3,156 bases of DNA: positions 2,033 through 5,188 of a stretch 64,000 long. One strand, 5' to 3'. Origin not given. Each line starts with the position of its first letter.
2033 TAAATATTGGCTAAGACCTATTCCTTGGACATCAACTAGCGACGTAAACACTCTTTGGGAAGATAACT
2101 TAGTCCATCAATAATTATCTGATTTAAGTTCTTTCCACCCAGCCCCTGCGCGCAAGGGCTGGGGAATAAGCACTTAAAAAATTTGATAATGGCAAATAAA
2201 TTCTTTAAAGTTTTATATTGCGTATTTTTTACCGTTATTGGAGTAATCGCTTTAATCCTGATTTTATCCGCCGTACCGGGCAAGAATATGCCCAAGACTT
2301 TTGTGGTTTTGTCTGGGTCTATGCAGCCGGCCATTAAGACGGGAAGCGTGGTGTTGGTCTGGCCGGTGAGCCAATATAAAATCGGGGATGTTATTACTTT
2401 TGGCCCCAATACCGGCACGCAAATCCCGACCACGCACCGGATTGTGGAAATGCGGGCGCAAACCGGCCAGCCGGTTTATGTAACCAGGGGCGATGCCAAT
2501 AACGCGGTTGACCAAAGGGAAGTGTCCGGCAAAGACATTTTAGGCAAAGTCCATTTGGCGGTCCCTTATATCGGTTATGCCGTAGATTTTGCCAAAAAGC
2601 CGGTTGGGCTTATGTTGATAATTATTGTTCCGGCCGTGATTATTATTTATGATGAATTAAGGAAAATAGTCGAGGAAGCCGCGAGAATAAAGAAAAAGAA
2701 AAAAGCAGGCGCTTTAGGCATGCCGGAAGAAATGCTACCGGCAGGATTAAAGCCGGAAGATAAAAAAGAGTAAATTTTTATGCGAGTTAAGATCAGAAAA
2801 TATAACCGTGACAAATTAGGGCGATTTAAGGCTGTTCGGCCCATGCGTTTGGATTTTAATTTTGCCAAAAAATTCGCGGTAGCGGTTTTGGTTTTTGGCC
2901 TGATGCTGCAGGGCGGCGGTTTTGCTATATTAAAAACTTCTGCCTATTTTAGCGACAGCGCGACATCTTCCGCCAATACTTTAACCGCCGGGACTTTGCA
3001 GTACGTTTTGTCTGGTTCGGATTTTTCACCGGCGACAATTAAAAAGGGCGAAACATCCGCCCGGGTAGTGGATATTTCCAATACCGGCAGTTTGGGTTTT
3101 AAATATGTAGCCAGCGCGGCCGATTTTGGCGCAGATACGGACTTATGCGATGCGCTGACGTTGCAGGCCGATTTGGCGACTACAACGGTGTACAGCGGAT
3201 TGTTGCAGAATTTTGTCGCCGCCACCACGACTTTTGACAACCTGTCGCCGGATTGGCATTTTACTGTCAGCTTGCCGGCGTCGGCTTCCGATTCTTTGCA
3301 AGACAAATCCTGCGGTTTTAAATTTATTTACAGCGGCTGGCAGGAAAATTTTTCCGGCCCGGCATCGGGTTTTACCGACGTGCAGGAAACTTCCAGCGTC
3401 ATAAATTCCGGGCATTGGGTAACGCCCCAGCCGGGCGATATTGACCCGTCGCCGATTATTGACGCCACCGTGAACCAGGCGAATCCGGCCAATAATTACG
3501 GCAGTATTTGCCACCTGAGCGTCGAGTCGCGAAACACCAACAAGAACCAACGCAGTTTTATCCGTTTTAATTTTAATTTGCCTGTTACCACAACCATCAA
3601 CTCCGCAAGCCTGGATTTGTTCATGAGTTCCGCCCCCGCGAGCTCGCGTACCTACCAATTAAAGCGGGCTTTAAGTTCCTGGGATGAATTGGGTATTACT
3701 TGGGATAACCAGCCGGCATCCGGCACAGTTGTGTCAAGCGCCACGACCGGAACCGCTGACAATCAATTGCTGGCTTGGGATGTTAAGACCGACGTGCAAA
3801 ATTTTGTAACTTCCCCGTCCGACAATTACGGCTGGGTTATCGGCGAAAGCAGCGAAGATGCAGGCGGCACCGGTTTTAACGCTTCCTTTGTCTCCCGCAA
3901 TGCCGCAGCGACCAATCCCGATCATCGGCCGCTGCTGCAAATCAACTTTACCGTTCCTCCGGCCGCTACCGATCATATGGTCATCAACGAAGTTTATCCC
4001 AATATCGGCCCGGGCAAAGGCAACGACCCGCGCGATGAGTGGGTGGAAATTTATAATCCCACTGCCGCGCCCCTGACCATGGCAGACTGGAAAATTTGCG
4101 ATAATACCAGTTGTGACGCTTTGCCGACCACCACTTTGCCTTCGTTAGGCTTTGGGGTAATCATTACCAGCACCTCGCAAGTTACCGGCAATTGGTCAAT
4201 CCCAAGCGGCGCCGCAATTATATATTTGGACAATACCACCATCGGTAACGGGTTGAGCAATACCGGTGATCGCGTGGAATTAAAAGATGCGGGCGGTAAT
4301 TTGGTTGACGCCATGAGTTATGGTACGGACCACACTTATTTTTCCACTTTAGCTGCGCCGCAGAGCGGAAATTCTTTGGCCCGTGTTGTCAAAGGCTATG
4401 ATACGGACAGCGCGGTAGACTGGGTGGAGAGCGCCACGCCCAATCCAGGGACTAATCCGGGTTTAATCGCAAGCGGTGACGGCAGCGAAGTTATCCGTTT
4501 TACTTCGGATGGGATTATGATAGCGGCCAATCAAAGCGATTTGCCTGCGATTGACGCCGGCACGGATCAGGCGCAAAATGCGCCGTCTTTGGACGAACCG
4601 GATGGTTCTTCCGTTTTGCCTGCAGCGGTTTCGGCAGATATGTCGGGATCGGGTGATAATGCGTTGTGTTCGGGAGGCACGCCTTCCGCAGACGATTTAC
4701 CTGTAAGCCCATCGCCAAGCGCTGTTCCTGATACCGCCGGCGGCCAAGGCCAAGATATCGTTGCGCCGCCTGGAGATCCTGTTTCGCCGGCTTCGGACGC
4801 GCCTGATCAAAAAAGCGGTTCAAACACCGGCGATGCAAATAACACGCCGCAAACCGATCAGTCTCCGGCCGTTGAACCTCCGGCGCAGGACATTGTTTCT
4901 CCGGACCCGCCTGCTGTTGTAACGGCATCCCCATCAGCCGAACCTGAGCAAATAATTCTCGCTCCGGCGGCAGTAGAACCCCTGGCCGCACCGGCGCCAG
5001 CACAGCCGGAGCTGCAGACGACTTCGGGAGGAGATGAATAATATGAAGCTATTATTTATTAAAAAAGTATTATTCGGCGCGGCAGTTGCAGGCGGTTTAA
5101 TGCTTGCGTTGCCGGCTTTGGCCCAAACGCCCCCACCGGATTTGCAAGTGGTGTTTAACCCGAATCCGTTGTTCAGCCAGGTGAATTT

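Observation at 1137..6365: TasA/SipW-type secretion cluster with a lamin-tail-domain giant protein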

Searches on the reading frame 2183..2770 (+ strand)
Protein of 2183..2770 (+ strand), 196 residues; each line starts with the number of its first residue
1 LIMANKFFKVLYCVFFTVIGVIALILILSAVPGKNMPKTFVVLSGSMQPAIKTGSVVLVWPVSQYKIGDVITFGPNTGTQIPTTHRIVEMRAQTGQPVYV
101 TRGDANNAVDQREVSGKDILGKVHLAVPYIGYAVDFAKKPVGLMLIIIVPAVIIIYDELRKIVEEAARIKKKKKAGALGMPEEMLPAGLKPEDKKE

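Call 3: search_protein_families(library=pfam, proteins=[window:2183-2770:+], max_evalue=0.1)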
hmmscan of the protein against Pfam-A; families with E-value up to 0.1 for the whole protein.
window:2183-2770:+ (196 aa): 3 families
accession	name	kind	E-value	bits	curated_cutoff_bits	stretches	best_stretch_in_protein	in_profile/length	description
PF10502.14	Peptidase_S26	-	0.00069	20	22.9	1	19-88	5-78/168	Signal peptidase, peptidase S26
PF00924.24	MS_channel_2nd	-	0.0048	17.4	20.2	1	64-100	17-53/68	Mechanosensitive ion channel, beta-domain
PF00717.28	Peptidase_S24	-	0.083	13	23.3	0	42-75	40-73/116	Peptidase S24-like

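Call 4: search_protein_families(library=ncbifam, proteins=[window:2183-2770:+], max_evalue=0.1)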
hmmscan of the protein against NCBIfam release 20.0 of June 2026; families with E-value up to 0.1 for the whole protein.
window:2183-2770:+ (196 aa): 3 families
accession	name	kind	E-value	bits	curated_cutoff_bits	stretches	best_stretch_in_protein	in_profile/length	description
NF046067.1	SigPepSipWBacil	equivalog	1.9e-33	115.7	190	1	9-175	6-178/189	signal peptidase I SipW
TIGR02228.1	sigpep_I_arch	equivalog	9.7e-33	113.3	51.85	1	8-160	4-156/158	signal peptidase I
TIGR02227.1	sigpep_I_bact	equivalog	3.1e-05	23.9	47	1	19-96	2-80/162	signal peptidase I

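Call 10: search_solved_structures(query=window:2183-2770:+, max_evalue=0.01, show_alignments=2)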
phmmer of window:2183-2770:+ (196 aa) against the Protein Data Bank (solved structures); distinct sequences matched with E-value up to 0.01: 3.
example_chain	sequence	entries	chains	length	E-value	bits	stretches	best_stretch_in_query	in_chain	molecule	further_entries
7p2p_A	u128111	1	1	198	1.1e-10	45.2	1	26-134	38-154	Signal peptidase complex catalytic subunit SEC11A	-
9rjb_A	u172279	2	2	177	2.2e-10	44.2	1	26-134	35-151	Signal peptidase complex catalytic subunit SEC11A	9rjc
7p2q_A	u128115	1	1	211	7.4e-09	39.3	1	27-134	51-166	Signal peptidase complex catalytic subunit SEC11C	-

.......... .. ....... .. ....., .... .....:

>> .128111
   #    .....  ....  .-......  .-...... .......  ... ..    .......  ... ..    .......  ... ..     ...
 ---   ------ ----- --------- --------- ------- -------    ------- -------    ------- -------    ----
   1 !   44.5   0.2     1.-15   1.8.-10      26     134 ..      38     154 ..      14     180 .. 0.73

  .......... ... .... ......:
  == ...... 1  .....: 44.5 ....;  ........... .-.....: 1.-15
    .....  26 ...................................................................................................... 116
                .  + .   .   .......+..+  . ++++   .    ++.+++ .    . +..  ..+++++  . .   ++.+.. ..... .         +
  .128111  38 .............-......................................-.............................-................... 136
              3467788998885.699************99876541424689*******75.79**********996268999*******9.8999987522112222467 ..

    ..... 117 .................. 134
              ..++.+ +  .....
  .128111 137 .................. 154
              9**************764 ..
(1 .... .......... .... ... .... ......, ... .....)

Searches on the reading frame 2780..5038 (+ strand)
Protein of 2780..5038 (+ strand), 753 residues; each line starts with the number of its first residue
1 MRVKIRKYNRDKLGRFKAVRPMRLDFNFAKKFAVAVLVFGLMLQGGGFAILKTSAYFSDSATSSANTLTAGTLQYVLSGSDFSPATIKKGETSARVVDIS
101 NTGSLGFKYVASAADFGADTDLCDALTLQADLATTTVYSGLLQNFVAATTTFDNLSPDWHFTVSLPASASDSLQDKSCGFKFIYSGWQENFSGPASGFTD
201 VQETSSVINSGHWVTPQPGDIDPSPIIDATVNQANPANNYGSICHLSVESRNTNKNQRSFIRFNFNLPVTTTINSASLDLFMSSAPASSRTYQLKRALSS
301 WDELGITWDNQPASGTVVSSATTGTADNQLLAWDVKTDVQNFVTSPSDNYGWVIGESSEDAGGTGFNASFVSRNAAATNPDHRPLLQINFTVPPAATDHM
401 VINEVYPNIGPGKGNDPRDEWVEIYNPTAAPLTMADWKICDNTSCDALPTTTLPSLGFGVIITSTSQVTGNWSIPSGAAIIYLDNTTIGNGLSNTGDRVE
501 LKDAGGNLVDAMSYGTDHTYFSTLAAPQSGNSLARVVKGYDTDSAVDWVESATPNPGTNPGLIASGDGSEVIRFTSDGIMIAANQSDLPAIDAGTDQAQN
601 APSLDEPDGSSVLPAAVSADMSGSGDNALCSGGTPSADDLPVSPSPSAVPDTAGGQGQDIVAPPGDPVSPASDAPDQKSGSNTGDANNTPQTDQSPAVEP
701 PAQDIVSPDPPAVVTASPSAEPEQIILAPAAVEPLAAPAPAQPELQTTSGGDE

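Call 3: search_protein_families(library=pfam, proteins=[window:2780-5038:+], max_evalue=0.1)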
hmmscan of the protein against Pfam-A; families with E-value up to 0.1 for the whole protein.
window:2780-5038:+ (753 aa): 4 families
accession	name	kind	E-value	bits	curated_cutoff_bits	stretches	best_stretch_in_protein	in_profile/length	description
PF24517.2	CBM96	-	1.2e-25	90.7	26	1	224-380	6-158/164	Carbohydrate-binding module family 96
PF00932.25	LTD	-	7e-13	49.3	34.3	1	394-515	2-108/109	Lamin Tail Domain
PF12389.13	Peptidase_M73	-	7.2e-05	23.1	22.5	1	31-115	5-86/196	Camelysin metallo-endopeptidase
PF06848.17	Disaggr_repeat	-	0.0073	16.4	33.9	0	301-371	92-168/179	Disaggregatase related repeat domain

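Call 4: search_protein_families(library=ncbifam, proteins=[window:2780-5038:+], max_evalue=0.1)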
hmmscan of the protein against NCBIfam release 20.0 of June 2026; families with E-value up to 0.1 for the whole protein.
window:2780-5038:+ (753 aa): 2 families
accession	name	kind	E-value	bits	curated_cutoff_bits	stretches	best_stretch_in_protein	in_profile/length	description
NF033679.1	DNRLRE_dom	domain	5e-27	95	34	1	228-388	2-163/164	DNRLRE domain-containing protein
TIGR04088.1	cognate_SipW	domain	5.5e-05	23.2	19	1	53-73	15-34/34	SipW-dependent-type signal peptide-containing protein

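Call 41: search_protein_families(library=pfam, alignment_id=A3, max_evalue=0.001)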
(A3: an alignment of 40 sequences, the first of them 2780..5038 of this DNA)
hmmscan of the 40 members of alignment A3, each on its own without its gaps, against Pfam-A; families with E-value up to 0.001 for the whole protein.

A. member 1, window:2780-5038:+ (753 aa): 3 families
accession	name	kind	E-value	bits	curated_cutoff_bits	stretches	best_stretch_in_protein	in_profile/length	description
PF24517.2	CBM96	-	1.2e-25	90.7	26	1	224-380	6-158/164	Carbohydrate-binding module family 96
PF00932.25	LTD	-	7e-13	49.3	34.3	1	394-515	2-108/109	Lamin Tail Domain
PF12389.13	Peptidase_M73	-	7.2e-05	23.1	22.5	1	31-115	5-86/196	Camelysin metallo-endopeptidase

B. families by the number of members that match (of 40 scanned): 14 families
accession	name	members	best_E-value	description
PF00932.25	LTD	36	4.3e-35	Lamin Tail Domain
PF12389.13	Peptidase_M73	18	2.9e-09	Camelysin metallo-endopeptidase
PF13385.13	Laminin_G_3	6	2e-37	Concanavalin A-like lectin/glucanases superfamily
PF02973.23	Sialidase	3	9.4e-05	Sialidase, N-terminal domain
PF00041.27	fn3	2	1e-12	Fibronectin type III domain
PF07953.20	Toxin_R_bind_N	2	1.5e-05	Clostridium neurotoxin, N-terminal receptor binding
PF24517.2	CBM96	1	1.2e-25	Carbohydrate-binding module family 96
PF16403.11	Bact_surface_Ig-like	1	3.4e-12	Bacterial surface protein, Ig-like domain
PF14610.12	Psg1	1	3e-07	Ykl077w/Psg1 (Pma1 Stabilization in Golgi)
PF02210.31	Laminin_G_2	1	2e-06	Laminin G domain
PF16656.11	Pur_ac_phosph_N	1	3.3e-05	Purple acid Phosphatase, N-terminal domain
PF11617.13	Cu-binding_MopE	1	4.4e-05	Putative metal-binding motif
PF14292.12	SusE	1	0.00012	SusE outer membrane protein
PF19077.6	Big_13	1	0.00048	Bacterial Ig-like domain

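Call 49: list_cluster_members(proteins=[P0001, P0121, window:2780-5038:+])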
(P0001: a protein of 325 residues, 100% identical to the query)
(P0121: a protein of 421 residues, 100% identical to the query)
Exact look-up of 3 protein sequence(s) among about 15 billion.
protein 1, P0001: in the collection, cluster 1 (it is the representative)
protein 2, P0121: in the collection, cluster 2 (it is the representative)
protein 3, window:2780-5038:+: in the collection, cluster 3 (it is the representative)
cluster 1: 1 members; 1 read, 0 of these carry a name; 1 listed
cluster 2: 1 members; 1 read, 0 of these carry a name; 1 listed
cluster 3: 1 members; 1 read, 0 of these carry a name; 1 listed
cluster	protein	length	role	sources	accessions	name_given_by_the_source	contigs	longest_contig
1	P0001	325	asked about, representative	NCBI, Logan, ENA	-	-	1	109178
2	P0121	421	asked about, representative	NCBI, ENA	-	-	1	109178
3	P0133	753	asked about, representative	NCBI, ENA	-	-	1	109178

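Call 63: search_protein_families(library=ncbifam, alignment_id=A3, max_evalue=0.01)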
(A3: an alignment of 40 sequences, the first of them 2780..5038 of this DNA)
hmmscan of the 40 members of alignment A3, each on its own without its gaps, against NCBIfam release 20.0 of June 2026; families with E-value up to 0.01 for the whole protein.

A. member 1, window:2780-5038:+ (753 aa): 2 families
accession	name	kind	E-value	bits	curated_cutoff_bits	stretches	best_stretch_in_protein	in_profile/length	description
NF033679.1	DNRLRE_dom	domain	5e-27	95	34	1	228-388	2-163/164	DNRLRE domain-containing protein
TIGR04088.1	cognate_SipW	domain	5.5e-05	23.2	19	1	53-73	15-34/34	SipW-dependent-type signal peptide-containing protein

B. families by the number of members that match (of 40 scanned): 12 families
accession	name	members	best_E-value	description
TIGR04088.1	cognate_SipW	19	3.9e-08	SipW-dependent-type signal peptide-containing protein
NF052521.1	TafC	6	2.9e-15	TafC family fimbrial protein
NF047446.1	barrel_OmpL47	4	2.8e-15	OmpL47-type beta-barrel domain-containing protein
NF047441.1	Lepto_OmpL47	3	8.7e-07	multi-beta-barrel domain surface protein OmpL47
NF033680.1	exonuc_ExeM-GG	3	0.00083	extracellular exonuclease ExeM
NF046067.1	SigPepSipWBacil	2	3.1e-33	signal peptidase I SipW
TIGR02228.1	sigpep_I_arch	2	1.8e-31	signal peptidase I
TIGR00868.1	hCaCC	2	9.3e-14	calcium-activated chloride channel protein 1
NF046066.1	BioflmMtrxTasA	2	9.5e-05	biofilm matrix protein TasA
NF033679.1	DNRLRE_dom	1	5e-27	DNRLRE domain-containing protein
TIGR02227.1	sigpep_I_bact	1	0.00011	signal peptidase I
TIGR04090.1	exp_by_SipW_IV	1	0.0061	BsaA family SipW-dependent biofilm matrix protein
